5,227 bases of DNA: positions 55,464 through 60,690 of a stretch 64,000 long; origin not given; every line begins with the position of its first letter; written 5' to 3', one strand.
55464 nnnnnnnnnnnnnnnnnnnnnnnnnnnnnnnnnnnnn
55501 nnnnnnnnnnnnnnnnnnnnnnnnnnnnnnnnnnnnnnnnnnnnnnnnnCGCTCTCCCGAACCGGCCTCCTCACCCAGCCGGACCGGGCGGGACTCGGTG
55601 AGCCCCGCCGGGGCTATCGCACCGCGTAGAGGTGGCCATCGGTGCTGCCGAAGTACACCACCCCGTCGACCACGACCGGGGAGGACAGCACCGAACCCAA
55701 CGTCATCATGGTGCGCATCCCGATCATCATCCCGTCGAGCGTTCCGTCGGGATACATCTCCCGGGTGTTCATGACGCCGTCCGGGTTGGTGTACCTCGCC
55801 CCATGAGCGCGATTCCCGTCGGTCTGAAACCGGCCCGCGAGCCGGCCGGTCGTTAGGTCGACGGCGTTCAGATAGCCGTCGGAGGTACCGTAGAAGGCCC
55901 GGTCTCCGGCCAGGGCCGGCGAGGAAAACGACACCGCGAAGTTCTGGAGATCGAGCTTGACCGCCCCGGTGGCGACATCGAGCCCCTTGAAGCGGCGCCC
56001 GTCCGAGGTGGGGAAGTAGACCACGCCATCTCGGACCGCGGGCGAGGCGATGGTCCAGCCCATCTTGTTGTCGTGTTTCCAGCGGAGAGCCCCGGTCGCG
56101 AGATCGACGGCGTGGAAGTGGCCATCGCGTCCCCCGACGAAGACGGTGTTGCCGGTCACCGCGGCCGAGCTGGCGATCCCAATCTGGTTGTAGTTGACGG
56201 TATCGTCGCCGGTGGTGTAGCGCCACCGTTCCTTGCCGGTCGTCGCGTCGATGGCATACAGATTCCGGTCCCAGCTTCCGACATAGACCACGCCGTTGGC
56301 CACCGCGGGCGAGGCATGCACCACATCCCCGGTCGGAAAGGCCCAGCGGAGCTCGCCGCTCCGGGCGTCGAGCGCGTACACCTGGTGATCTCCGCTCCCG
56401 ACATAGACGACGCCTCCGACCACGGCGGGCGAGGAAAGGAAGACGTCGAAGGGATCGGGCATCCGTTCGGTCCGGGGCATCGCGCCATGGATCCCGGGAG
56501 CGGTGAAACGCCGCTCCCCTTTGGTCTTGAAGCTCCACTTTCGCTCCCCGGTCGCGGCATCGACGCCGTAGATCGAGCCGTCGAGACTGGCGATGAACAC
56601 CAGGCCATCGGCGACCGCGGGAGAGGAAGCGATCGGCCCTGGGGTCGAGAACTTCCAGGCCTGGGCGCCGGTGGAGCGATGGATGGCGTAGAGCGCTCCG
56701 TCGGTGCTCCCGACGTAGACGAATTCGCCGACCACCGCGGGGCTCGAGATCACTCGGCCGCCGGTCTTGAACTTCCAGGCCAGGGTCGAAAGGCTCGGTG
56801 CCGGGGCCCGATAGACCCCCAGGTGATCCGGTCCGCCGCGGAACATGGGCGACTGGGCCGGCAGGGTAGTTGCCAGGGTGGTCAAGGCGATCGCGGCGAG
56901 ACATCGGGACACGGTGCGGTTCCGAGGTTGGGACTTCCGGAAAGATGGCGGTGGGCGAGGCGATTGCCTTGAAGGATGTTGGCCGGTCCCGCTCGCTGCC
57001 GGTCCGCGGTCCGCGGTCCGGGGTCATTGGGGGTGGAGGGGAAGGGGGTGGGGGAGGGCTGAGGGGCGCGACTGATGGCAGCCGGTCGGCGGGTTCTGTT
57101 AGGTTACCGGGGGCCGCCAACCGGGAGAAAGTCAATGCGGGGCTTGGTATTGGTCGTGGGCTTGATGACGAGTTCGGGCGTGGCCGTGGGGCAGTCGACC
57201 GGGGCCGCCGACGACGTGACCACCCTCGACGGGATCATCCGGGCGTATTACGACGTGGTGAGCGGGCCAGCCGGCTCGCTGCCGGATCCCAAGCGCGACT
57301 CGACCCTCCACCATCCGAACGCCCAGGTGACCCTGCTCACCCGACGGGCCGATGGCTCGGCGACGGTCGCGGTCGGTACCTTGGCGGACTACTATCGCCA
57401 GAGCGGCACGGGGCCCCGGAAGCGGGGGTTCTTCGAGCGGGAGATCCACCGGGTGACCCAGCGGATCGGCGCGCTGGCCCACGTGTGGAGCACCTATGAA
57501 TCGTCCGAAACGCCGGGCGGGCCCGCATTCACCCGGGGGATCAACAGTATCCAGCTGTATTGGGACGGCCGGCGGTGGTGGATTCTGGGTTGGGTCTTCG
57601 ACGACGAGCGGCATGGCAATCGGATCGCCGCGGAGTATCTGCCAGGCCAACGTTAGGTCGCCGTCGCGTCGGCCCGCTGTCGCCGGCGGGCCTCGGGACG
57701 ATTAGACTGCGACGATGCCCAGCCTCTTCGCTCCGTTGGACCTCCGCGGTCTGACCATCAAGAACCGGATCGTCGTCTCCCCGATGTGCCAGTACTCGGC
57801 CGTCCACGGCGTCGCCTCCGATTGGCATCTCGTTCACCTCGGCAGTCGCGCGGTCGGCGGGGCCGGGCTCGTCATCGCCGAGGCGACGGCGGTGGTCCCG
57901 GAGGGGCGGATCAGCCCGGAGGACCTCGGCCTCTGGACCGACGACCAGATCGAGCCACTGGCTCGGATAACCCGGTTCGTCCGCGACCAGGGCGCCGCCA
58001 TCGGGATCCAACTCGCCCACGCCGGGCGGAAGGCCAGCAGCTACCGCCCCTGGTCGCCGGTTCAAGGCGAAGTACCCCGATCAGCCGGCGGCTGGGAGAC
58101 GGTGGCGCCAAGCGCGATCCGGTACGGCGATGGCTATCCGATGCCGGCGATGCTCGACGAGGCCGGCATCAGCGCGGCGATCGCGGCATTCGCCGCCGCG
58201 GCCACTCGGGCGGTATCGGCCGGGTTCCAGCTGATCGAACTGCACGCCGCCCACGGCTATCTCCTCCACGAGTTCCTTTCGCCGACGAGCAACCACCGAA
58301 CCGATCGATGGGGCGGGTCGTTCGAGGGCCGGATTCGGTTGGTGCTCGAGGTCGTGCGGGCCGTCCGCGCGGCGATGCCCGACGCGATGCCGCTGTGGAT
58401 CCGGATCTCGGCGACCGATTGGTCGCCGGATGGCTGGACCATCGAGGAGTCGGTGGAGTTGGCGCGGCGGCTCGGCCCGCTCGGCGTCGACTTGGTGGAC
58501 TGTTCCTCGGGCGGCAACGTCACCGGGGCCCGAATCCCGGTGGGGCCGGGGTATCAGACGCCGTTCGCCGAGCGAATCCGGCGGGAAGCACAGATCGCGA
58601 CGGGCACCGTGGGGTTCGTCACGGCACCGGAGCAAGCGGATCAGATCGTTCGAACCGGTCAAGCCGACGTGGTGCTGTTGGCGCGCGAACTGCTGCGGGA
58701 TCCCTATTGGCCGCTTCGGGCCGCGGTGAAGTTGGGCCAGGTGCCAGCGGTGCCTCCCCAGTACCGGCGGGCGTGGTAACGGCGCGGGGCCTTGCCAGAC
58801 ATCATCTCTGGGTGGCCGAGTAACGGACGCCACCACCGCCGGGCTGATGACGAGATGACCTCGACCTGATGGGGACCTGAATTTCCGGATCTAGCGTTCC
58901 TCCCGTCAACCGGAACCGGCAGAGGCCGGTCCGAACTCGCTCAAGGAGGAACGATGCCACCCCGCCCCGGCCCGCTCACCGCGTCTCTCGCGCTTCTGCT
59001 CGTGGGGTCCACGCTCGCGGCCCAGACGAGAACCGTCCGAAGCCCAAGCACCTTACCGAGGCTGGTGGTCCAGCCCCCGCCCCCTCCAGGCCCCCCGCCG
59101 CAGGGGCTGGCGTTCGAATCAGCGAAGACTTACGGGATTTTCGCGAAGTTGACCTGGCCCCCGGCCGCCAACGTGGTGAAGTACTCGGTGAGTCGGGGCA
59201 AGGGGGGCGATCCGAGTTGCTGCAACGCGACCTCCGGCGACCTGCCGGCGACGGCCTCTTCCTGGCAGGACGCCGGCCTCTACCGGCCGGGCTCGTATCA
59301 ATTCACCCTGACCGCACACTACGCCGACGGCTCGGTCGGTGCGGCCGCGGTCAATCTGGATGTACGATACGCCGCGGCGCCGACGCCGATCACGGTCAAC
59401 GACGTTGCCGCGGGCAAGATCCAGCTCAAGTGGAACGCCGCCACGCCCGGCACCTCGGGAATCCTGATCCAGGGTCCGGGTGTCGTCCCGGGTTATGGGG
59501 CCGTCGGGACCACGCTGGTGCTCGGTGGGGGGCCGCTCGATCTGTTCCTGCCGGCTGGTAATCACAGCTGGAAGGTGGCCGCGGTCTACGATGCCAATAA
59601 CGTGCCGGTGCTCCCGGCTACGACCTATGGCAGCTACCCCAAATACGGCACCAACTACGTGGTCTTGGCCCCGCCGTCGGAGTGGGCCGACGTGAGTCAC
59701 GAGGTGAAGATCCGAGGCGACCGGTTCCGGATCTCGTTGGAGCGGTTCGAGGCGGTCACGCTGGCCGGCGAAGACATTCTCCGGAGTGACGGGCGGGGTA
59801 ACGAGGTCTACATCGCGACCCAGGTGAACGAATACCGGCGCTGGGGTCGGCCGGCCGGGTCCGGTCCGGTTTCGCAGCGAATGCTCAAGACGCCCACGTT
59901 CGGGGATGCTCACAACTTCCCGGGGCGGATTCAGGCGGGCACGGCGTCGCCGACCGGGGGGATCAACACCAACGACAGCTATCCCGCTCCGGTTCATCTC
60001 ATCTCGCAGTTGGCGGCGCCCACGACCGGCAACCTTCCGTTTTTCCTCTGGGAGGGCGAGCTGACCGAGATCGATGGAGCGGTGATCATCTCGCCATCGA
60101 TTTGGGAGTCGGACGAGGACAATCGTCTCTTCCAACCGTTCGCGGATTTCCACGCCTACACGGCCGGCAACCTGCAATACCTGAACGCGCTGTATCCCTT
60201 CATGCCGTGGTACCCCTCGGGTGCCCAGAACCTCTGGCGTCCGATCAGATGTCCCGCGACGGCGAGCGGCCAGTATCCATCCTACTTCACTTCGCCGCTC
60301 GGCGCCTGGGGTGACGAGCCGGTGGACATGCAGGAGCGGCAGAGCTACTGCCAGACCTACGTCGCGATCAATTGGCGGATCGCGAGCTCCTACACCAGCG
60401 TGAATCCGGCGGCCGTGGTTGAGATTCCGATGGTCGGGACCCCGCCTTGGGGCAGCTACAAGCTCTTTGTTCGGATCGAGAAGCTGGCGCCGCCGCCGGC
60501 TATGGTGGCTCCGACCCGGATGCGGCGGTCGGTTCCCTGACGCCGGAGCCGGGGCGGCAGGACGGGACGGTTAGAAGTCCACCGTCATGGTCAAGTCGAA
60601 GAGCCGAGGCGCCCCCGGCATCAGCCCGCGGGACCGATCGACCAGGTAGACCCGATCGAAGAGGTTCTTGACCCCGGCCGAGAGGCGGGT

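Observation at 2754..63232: Octamer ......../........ is about ten-fold over-represented and scattered through genes on both strands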

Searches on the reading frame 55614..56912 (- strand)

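Call 8: search_protein_families(library=pfam, proteins=[window:55614-56912:-])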
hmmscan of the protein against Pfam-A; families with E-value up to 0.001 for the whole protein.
window:55614-56912:- (432 aa): 5 families
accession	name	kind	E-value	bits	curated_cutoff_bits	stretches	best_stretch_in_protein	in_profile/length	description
PF13570.13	Beta-prop_ACSF4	-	3.3e-56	191.5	133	2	160-367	7-215/329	Beta-alanine-activating enzyme, beta-propeller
PF13360.13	PQQ_2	-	1.8e-52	178.8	27.6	3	159-280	26-144/233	Outer membrane protein assembly factor BamB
PF01011.28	PQQ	-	1.5e-29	103.6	26.7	3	198-239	49-90/595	Glucose/ethanol/alcohol dehydrogenase, beta-propeller domain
PF25292.1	Beta-prop_CGLA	-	1.3e-07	31.9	26.8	0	105-131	47-72/316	Lambda-carrageenase beta-propeller domain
PF14435.11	SUKH-4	-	0.00043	20.9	25.5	0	86-123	63-100/179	SUKH-4 immunity protein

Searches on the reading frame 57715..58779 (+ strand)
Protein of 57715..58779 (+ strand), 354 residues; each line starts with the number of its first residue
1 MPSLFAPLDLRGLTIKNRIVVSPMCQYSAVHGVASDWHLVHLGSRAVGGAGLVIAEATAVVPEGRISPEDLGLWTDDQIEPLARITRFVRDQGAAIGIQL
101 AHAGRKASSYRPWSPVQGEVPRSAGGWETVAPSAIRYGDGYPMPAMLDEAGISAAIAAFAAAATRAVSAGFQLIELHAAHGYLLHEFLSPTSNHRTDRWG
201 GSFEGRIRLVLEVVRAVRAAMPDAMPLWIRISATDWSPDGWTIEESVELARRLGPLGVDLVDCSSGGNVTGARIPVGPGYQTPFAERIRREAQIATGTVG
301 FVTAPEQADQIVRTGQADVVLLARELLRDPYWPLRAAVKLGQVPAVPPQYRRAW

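Call 8: search_protein_families(library=pfam, proteins=[window:57715-58779:+])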
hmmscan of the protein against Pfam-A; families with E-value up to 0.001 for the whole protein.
window:57715-58779:+ (354 aa): 1 family
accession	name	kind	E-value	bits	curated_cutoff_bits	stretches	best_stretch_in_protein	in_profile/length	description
PF00724.26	Oxidored_FMN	-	1.1e-71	242.3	27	1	3-338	1-337/342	NADH:flavin oxidoreductase / NADH oxidase family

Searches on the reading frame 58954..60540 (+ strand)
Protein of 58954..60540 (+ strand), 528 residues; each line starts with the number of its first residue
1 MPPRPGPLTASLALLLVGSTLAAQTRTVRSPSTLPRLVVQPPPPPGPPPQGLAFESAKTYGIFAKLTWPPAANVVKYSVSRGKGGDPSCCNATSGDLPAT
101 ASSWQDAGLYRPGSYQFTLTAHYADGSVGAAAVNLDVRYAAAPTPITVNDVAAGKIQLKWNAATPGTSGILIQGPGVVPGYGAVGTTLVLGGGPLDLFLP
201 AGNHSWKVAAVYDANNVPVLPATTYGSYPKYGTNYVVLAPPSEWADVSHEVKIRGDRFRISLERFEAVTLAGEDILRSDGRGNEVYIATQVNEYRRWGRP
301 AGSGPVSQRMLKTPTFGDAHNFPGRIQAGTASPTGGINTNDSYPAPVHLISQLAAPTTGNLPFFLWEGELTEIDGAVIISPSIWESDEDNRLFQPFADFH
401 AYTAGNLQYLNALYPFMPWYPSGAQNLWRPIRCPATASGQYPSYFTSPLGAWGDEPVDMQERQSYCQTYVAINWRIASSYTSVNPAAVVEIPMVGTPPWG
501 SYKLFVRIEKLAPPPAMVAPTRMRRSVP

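Call 8: search_protein_families(library=pfam, proteins=[window:58954-60540:+])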
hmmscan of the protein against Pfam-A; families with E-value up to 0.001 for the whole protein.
window:58954-60540:+ (528 aa): 0 families

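Call 33: search_protein_families(library=pfam, proteins=[window:58954-60540:+], max_evalue=0.01)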
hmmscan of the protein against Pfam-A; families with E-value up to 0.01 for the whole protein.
window:58954-60540:+ (528 aa): 0 families

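Call 51: find_encoding_contigs(protein=window:58954-60540:+, flank=10000, max_places=4)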
Protein window:58954-60540:+ (528 aa): 2 contigs read that carry it; 2 places shown.
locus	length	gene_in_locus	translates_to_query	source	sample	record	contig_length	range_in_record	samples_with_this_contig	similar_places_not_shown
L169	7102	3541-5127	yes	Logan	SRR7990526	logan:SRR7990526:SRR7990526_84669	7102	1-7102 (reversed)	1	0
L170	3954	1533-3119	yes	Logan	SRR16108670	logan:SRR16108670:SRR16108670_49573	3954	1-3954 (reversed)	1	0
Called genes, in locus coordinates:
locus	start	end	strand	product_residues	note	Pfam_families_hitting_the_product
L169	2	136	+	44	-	?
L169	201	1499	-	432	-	PF13360:PQQ_2, PF13570:Beta-prop_ACSF4, PF25292:Beta-prop_CGLA (faint), PF13360:PQQ_2, PF13570:Beta-prop_ACSF4, PF01011:PQQ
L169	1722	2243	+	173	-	-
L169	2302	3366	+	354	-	PF00724:Oxidored_FMN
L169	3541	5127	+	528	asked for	-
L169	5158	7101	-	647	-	?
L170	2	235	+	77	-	?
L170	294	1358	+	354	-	PF00724:Oxidored_FMN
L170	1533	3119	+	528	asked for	-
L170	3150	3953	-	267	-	?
